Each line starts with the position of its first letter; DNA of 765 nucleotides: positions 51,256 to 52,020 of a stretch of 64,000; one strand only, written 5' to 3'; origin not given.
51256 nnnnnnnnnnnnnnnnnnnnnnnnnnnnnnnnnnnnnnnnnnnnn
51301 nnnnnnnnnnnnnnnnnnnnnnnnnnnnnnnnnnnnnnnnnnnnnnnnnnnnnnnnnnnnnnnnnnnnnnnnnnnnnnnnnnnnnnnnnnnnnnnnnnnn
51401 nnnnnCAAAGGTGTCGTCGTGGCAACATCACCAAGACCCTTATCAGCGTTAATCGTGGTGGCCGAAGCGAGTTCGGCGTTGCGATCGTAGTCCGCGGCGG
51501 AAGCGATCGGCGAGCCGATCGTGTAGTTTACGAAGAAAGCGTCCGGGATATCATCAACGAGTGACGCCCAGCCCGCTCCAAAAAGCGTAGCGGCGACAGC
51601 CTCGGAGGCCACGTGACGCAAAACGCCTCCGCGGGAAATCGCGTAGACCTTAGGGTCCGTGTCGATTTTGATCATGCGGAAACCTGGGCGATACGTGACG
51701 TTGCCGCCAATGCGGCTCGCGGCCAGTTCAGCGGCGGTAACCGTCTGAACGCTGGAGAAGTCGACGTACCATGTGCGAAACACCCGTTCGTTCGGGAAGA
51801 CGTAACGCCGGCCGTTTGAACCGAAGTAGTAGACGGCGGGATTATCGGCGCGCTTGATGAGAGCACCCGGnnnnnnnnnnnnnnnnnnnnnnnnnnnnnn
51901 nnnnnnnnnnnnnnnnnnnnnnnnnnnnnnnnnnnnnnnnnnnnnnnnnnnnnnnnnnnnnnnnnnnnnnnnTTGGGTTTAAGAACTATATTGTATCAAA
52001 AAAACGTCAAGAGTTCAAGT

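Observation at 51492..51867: Novel ~110-aa conserved module at the N- or C-terminus of four giant surface proteins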

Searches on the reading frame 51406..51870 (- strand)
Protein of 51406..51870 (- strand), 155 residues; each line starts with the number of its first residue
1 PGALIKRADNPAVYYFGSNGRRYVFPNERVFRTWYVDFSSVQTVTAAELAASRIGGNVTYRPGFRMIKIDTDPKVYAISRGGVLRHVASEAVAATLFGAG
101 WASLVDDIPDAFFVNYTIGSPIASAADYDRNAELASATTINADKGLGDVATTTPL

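Call 12: search_protein_families(library=pfam, alignment_id=A1, max_evalue=10)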
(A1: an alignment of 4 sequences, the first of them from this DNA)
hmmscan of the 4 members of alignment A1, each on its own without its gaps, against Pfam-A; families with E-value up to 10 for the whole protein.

A. member 1, seq(129 aa): 0 families

B. families by the number of members that match (of 4 scanned): 1 family
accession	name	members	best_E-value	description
PF14238.11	DUF4340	1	0.23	Domain of unknown function (DUF4340)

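Call 13: search_protein_families(library=ncbifam, alignment_id=A1, max_evalue=10)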
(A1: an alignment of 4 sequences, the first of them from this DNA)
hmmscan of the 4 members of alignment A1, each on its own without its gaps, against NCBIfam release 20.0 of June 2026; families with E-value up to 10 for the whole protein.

A. member 1, seq(129 aa): 0 families

B. families by the number of members that match (of 4 scanned): 0 families

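Call 14: search_solved_structures(query=A1, max_evalue=10)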
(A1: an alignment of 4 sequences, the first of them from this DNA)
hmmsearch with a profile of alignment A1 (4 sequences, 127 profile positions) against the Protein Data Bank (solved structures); distinct sequences matched with E-value up to 10: 111 (the best 60 are shown).
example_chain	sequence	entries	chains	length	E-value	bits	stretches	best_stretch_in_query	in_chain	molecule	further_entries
7kqy_A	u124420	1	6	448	8.3e-06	29.2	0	6-30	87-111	Heavy-Chain only Human Antibodies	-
8sdf_H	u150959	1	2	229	0.011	19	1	6-44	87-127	Neutralizing antibody CC25.4 heavy chain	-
9kl2_A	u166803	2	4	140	0.012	18.9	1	36-85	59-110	Lectin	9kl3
8yub_A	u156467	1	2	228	0.015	18.7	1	6-44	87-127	Neutralizing antibody CC25.4 heavy chain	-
4rir_H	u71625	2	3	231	0.027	17.8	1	6-46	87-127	CH58-UA Fab heavy chain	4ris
3qeg_H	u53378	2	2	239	0.03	17.7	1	6-40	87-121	Fab fragment of human anti-HIV antibody N12-i2, heavy chain | ANTI-HIV ANTIBODY N12-I2 FAB HEAVY CHAIN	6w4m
4hpo_H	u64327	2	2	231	0.049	17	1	6-46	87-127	CH58 Fab heavy chain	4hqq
6nms_H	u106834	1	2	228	0.052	16.9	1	6-26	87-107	Fab 136 anti-SIRP-alpha antibody Variable Heavy Chain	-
7czx_H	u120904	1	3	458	0.059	16.7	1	6-39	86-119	Immunoglobulin heavy variable 4-59,chain H of P5A-1B9,IGH@ protein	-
4q2z_H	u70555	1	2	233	0.067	16.5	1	6-36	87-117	Heavy chain of Fab fragment of HIV vaccine-elicited CD4bs-directed antibody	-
9bt5_C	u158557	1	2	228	0.071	16.4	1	6-25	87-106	Monoclonal antibody H7-235 heavy chain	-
7mf1_H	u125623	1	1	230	0.077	16.3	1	6-23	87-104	47D1 Fab heavy chain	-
7zxk_H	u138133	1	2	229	0.086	16.2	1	6-37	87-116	SRF388 Heavy Chain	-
4ut6_H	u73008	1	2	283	0.087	16.2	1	6-30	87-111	BROADLY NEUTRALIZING HUMAN ANTIBODY EDE2 B7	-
8ts0_H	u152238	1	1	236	0.093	16.1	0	6-46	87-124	8M24 Fab Heavy chain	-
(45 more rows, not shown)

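Call 15: find_homologous_proteins(query=A1, max_evalue=0.001)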
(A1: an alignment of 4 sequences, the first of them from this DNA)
Query A1 (4 sequences) (129 aa, profile of the alignment): 536 proteins with E <= 0.001 among 4596 candidates; the best 120 are listed.
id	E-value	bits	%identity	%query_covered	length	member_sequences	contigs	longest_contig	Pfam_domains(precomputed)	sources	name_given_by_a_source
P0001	1.2e-60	221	81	100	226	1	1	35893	-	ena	-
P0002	9.2e-58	212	55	96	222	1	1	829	-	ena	-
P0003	1.1e-54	202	66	97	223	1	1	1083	-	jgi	jgi:hypothetical protein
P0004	2.0e-54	201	68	98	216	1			-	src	-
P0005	2.7e-54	201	69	99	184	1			-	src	-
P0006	2.8e-54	200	70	98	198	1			-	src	-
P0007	5.3e-53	196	60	94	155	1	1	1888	-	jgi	jgi:hypothetical protein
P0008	6.0e-53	196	61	95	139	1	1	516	-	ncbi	-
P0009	1.2e-52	195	60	94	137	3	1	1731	-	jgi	jgi:hypothetical protein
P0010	1.6e-52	195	59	98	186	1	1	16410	-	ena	-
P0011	5.0e-52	193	57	94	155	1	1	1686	-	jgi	-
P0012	5.3e-52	193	59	96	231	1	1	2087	-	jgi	jgi:hypothetical protein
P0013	6.6e-52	193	62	88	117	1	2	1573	-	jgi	jgi:hypothetical protein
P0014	1.1e-51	192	57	97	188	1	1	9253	-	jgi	jgi:hypothetical protein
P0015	1.9e-51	191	63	99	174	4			-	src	-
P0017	3.0e-51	191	59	99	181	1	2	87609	-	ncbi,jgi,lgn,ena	ncbi:MAG: hypothetical protein WC459_02995 [Patescibacteria group bacterium]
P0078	9.2e-47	176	56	98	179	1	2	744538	-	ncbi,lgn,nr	ncbi:MAG: hypothetical protein PHW53_01160 [Patescibacteria group bacterium]|nr:hypothetical protein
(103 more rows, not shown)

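Call 28: predict_structure(alignment_id=A2)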
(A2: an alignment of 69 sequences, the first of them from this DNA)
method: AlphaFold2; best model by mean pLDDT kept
length: 129 residues; sequences in the alignment: 69
mean_pLDDT: 95.3   pTM: 0.83
mean pLDDT of the five models: 95.3, 94.6, 94.4, 94.2, 93.6
residues with pLDDT >= 90: 120; 70-90: 9; 50-70: 0; < 50: 0
segments of 3 or more residues with pLDDT < 50: none
pLDDT, mean of each block of 10 residues (from residue 1): 94 96 96 97 97 96 95 95 96 97 95 92 92
secondary structure, 60 per line:
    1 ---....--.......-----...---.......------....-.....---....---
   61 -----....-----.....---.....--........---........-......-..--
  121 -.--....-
elements in order: E4-7 E10-16 E22-24 H28-34 E41-44 H46-50 E54-57 E66-69 E75-79 E83-87 H90-97 H101-104 E105-108 H110-115 H125-128

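Call 30: search_protein_representatives(alignment_id=A2)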
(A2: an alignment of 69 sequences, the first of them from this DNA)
Query: 69 sequences, 127 profile positions. Proteins with E-value up to 0.001 (for the whole library): 5418; up to 1e-10: 4188; up to 1e-30: 2383. The best 150 are listed.
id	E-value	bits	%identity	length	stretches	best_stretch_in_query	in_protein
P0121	3.6e-106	366.6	-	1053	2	1-126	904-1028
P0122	4.5e-82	288.7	-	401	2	3-126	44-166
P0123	3.3e-80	282.6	-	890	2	3-126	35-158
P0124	3.5e-80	282.6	-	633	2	1-126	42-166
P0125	1.0e-76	271.4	-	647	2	1-126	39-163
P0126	1.0e-71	255.2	-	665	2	2-125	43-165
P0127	1.5e-66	238.5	-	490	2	2-126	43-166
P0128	3.3e-65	234.2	-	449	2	1-126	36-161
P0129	5.5e-65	233.5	-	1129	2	1-126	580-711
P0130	6.9e-65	233.1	-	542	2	1-126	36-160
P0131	2.4e-61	221.7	-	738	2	2-126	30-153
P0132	1.0e-59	216.4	-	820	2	2-126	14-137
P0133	8.9e-59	213.4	-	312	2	3-125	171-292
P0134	1.1e-57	209.9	-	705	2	2-126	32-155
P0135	1.5e-57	209.4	-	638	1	1-126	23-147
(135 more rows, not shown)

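Call 38: fold_search(model_id=the predicted structure, library=pdb)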
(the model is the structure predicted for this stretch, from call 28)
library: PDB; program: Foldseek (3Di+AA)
matches with E <= 10: 161; with E <= 0.001: 0
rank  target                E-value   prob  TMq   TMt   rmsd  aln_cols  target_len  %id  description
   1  7nps_B1               9.9e-03  0.92  0.36  0.15  12.8       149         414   12  Structure of the periplasmic assembly from the ESX-5 inner membrane complex, C1 model (released 2021-05-26)
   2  7nps_B4               2.4e-02  0.91  0.38  0.15  13.3       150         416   13  Structure of the periplasmic assembly from the ESX-5 inner membrane complex, C1 model (released 2021-05-26)
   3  7np7_B1               2.5e-02  0.85  0.36  0.13  13.0       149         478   12  Structure of an intact ESX-5 inner membrane complex, Composite C1 model (released 2021-06-02)
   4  7np7_B4               2.9e-02  0.90  0.38  0.13  12.8       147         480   13  Structure of an intact ESX-5 inner membrane complex, Composite C1 model (released 2021-06-02)
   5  5ebd                  3.5e-02  0.89  0.41  0.16  12.7       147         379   14  Crystal structure of EccB1 of Mycobacterium tuberculosis in spacegroup P21 (state IV) (released 2016-02-17)
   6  3x3n                  6.1e-02  0.75  0.35  0.13  18.3       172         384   10  Crystal structure of EccB1 of Mycobacterium tuberculosis in spacegroup P21 (released 2015-12-09)
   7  5cyu                  7.4e-02  0.84  0.40  0.17  12.2       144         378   13  Structure of the soluble domain of EccB1 from the Mycobacterium smegmatis ESX-1 secretion system. (released 2015-08-12)
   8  4kk7                  8.4e-02  0.69  0.38  0.16  12.3       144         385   12  Structure of EccB1 from the type VII (ESX-1) secretion system of Mycobacterium tuberculosis. (released 2013-06-19)
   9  5ebc                  9.5e-02  0.60  0.37  0.16  12.5       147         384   12  Crystal structure of EccB1 of Mycobacterium tuberculosis in spacegroup P21 (state III) (released 2016-02-17)
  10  3x3m                  2.4e-01  0.51  0.38  0.15  12.3       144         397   12  Crystal structure of EccB1 of Mycobacterium tuberculosis in spacegroup P212121 (released 2015-12-09)
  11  6sgy_A                4.6e-01  0.14  0.31  0.13  13.2       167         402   11  Structure of EccB3 dimer from the ESX-3 core complex (released 2019-10-09)
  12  9bfu_A                7.1e-01  0.08  0.18  0.02  12.7        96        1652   12  Cryo-EM structure of Sevenless extracellular domain (composite map of the dimer, pH 4.6) (released 2025-01-29)
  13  5wlc_LV               1.3e+00  0.06  0.18  0.07  12.1        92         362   10  The complete structure of the small subunit processome (released 2017-09-27)
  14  7px9_E                1.9e+00  0.03  0.14  0.06  10.7       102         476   18  Substrate-engaged mycobacterial Proteasome-associated ATPase - focused 3D refinement (state A) (released 2022-01-19)
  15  6qdv_J                2.3e+00  0.05  0.17  0.08  12.7        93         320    9  Human post-catalytic P complex spliceosome (released 2019-02-20)
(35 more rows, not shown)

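Call 39: fold_search(model_id=the predicted structure, library=viral)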
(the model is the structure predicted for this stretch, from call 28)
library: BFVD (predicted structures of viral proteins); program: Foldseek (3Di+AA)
matches with E <= 10: 199; with E <= 0.001: 3
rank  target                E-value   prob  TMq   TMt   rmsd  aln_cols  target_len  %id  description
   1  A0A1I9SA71            3.0e-06  1.00  0.66  0.73   3.4       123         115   15  Uncharacterized protein [Rhodococcus phage Weasels2]
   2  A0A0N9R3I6            2.6e-04  1.00  0.39  0.16   8.1       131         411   13  Uncharacterized protein [Chrysochromulina ericina virus CeV-01B]
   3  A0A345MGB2            7.0e-04  1.00  0.59  0.73   2.3        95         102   22  Uncharacterized protein [Streptomyces phage LukeCage]
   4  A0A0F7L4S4            4.9e-03  0.98  0.40  0.17  15.1       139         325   13  Uncharacterized protein [uncultured marine virus]
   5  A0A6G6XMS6            7.2e-03  1.00  0.41  0.17   1.8        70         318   26  (no name in the UniProt tables at hand)
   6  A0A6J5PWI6            8.1e-03  1.00  0.40  0.46   2.3        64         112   16  Uncharacterized protein [uncultured Caudovirales phage]
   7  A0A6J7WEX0            1.7e-02  0.69  0.33  0.22  15.6       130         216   15  CHAP domain containing protein [uncultured Caudovirales phage]
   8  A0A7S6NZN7            2.7e-02  1.00  0.38  0.08   2.6        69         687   13  (no name in the UniProt tables at hand)
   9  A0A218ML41            6.5e-02  1.00  0.43  0.30   2.3        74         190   14  Uncharacterized protein [uncultured virus]
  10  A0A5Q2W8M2            8.3e-02  0.98  0.38  0.11   2.8        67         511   21  (no name in the UniProt tables at hand)
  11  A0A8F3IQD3            8.9e-02  0.91  0.34  0.21   5.8        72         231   12  (no name in the UniProt tables at hand)
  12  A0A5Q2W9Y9            2.9e-01  0.60  0.31  0.13   5.3        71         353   13  (no name in the UniProt tables at hand)
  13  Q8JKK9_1              4.3e-01  0.04  0.17  0.05  13.2       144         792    8  Orf104 [Heliothis zea nudivirus 1]
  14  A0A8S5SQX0            4.6e-01  0.80  0.32  0.20   3.3        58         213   10  Lysozyme [Siphoviridae sp. ctJyX12]
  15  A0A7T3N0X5            5.5e-01  0.44  0.28  0.11   3.8        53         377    9  (no name in the UniProt tables at hand)
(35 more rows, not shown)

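Call 42: search_protein_families(library=pfam, alignment_id=A3, max_evalue=0.001)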
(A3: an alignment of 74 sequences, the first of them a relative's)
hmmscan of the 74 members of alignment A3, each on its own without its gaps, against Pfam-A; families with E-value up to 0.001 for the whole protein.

A. member 1, P0121 (1053 aa): 2 families
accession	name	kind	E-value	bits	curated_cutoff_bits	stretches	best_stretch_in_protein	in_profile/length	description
PF11258.13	DUF3048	-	3.6e-43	147.7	25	1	592-722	12-144/148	Protein of unknown function (DUF3048) N-terminal domain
PF17479.7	DUF3048_C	-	8.2e-25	87.8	25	1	758-862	9-114/114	Protein of unknown function (DUF3048) C-terminal domain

B. families by the number of members that match (of 74 scanned): 30 families (the first 25 are shown)
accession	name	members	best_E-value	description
PF00041.27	fn3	5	2e-11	Fibronectin type III domain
PF17957.7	Big_7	4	1.6e-37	Bacterial Ig domain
PF16656.11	Pur_ac_phosph_N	4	3.1e-17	Purple acid Phosphatase, N-terminal domain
PF11999.13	Ice_binding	2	1.7e-59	Ice-binding-like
PF01364.23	Peptidase_C25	2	1.8e-39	Peptidase family C25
PF02369.22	Big_1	2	5e-15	Bacterial Ig-like domain (group 1)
PF09134.16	Invasin_D3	2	1e-09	Invasin, domain 3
PF10342.15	Kre9_KNH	2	1.4e-05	Kre9/KNH-like N-terminal Ig-like domain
PF00082.27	Peptidase_S8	1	3.1e-47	Subtilase family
PF11258.13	DUF3048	1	3.6e-43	Protein of unknown function (DUF3048) N-terminal domain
PF13365.12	Trypsin_2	1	2.9e-28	Trypsin-like peptidase domain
PF17479.7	DUF3048_C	1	8.2e-25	Protein of unknown function (DUF3048) C-terminal domain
PF18998.6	Flg_new_2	1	5.3e-24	Divergent InlB B-repeat domain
PF13205.12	Big_5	1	7e-14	Bacterial Ig-like domain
PF00089.32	Trypsin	1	1.7e-11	Trypsin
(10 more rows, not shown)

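Call 43: search_protein_families(library=pfam, alignment_id=A4, max_evalue=0.001)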
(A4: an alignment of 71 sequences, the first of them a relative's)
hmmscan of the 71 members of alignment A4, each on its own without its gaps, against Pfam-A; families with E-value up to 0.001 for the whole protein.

A. member 1, P0122 (401 aa): 0 families

B. families by the number of members that match (of 71 scanned): 44 families (the first 25 are shown)
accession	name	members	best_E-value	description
PF17957.7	Big_7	6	4.2e-19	Bacterial Ig domain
PF13205.12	Big_5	3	3.4e-45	Bacterial Ig-like domain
PF16656.11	Pur_ac_phosph_N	3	1.5e-12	Purple acid Phosphatase, N-terminal domain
PF17164.10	DUF5122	2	1.6e-170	Domain of unknown function (DUF5122) beta-propeller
PF18998.6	Flg_new_2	2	1e-26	Divergent InlB B-repeat domain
PF12768.13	Rax2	2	9.5e-13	Rax2 C-terminal beta propeller domain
PF09479.16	Flg_new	2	6.1e-09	Listeria-Bacteroides repeat domain (List_Bact_rpt)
PF10342.15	Kre9_KNH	2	7.2e-06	Kre9/KNH-like N-terminal Ig-like domain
PF06280.18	fn3_5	2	0.00027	Fn3-like domain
PF00082.27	Peptidase_S8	1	6.7e-50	Subtilase family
PF08309.17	LVIVD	1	5.1e-40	LVIVD repeat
PF13365.12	Trypsin_2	1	2.8e-28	Trypsin-like peptidase domain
PF02369.22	Big_1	1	5.6e-27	Bacterial Ig-like domain (group 1)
PF13385.13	Laminin_G_3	1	1.9e-23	Concanavalin A-like lectin/glucanases superfamily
PF09134.16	Invasin_D3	1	2.9e-17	Invasin, domain 3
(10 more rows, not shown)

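Call 47: find_related_loci(query=A1, collection=genome_contigs, flank=3000)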
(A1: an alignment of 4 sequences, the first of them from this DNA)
Query A1 (129 aa) in genome_contigs; peptide patterns used: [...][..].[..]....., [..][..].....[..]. (x = any residue, [..] = any of these).
594 stretches matched a pattern (row limit reached: there are more); 556 encode a relative of the query (tblastn E <= 1e-3); the best 80 are kept; 79 distinct loci.
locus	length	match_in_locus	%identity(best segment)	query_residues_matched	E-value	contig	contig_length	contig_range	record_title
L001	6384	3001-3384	84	2-129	5e-76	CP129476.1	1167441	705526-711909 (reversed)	MAG: Patescibacteria group bacterium isolate cMAG.20 chromosome, complete genome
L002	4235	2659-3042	83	2-129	8e-73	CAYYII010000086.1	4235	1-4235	MAG TPA_asm: uncultured Gammaproteobacteria bacterium isolate SRP219642_co6_407 genome assembly, contig: NODE_22058_leng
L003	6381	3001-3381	80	2-128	7e-69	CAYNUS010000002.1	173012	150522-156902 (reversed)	MAG TPA_asm: uncultured Gammaproteobacteria bacterium isolate SRP239054_co1_192 genome assembly, contig: NODE_49_length_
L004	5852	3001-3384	77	2-129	6e-68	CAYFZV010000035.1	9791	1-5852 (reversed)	MAG TPA_asm: uncultured Gammaproteobacteria bacterium isolate ERP113451_co1_105 genome assembly, contig: NODE_8620_lengt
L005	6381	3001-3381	72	2-128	7e-64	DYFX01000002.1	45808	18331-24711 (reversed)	MAG TPA_asm: Candidatus Paceibacter sp. isolate BE2011_4_66_9 Afr_mines_BE2011_291_length_45808_cov_3_596923, whole geno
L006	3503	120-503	75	2-129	3e-63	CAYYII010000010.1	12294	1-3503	MAG TPA_asm: uncultured Gammaproteobacteria bacterium isolate SRP219642_co6_407 genome assembly, contig: NODE_4793_lengt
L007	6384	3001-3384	68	2-129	6e-57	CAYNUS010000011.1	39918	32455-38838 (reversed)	MAG TPA_asm: uncultured Gammaproteobacteria bacterium isolate SRP239054_co1_192 genome assembly, contig: NODE_597_length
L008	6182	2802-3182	65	2-129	4e-56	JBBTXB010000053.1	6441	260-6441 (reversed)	MAG: Patescibacteria group bacterium isolate H14-bin029_1 H14_bin029_1_000000000053, whole genome shotgun sequence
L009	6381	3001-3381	64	2-129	2e-56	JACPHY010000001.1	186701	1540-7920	MAG: Candidatus Uhrbacteria bacterium isolate NC_groundwater_426_Ag_B-0.1um_60_32 GD18-4_B1_scaffold_79529, whole genome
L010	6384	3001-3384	66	2-129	2e-55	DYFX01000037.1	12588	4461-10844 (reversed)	MAG TPA_asm: Candidatus Paceibacter sp. isolate BE2011_4_66_9 Afr_mines_BE2011_1227_length_12588_cov_3_253571, whole gen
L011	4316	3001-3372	65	5-128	9e-55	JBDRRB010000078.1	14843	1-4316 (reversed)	MAG: bacterium isolate MEGAHIT-group-2.75 k141_1409955, whole genome shotgun sequence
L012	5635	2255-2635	63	2-129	6e-54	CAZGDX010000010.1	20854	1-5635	MAG TPA_asm: uncultured Gammaproteobacteria bacterium isolate binchicken_co274_39 genome assembly, contig: NODE_6565_len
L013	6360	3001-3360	67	2-122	6e-54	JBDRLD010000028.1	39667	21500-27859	MAG: Candidatus Uhrbacteria bacterium isolate MEGAHIT-group-1.76 k141_10773003, whole genome shotgun sequence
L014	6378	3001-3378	61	2-128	2e-53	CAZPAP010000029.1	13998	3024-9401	MAG TPA_asm: uncultured Gammaproteobacteria bacterium isolate SRP302447_co2_106 genome assembly, contig: NODE_12133_leng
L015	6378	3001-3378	60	2-128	3e-53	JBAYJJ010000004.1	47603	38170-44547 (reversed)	MAG: Patescibacteria group bacterium isolate SO_2016_GW1_53 scaffold01419_OW334_2016, whole genome shotgun sequence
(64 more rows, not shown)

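Call 60: predict_structure(alignment_id=A5)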
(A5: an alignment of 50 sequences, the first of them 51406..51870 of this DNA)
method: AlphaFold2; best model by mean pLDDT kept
length: 155 residues; sequences in the alignment: 50
mean_pLDDT: 93.4   pTM: 0.84
mean pLDDT of the five models: 93.4, 93.3, 93.2, 92.5, 92.2
residues with pLDDT >= 90: 139; 70-90: 8; 50-70: 4; < 50: 4
segments of 3 or more residues with pLDDT < 50: 152-155
pLDDT, mean of each block of 10 residues (from residue 1): 91 95 95 96 97 95 97 97 97 98 96 92 98 95 83 47
secondary structure, 60 per line:
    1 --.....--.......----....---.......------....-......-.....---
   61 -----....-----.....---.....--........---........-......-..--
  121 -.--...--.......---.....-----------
elements in order: E3-7 E10-16 E21-24 H28-34 E41-44 H46-51 E53-57 E66-69 E75-79 E83-87 H90-97 H101-104 E105-108 H110-115 H130-136 H140-144
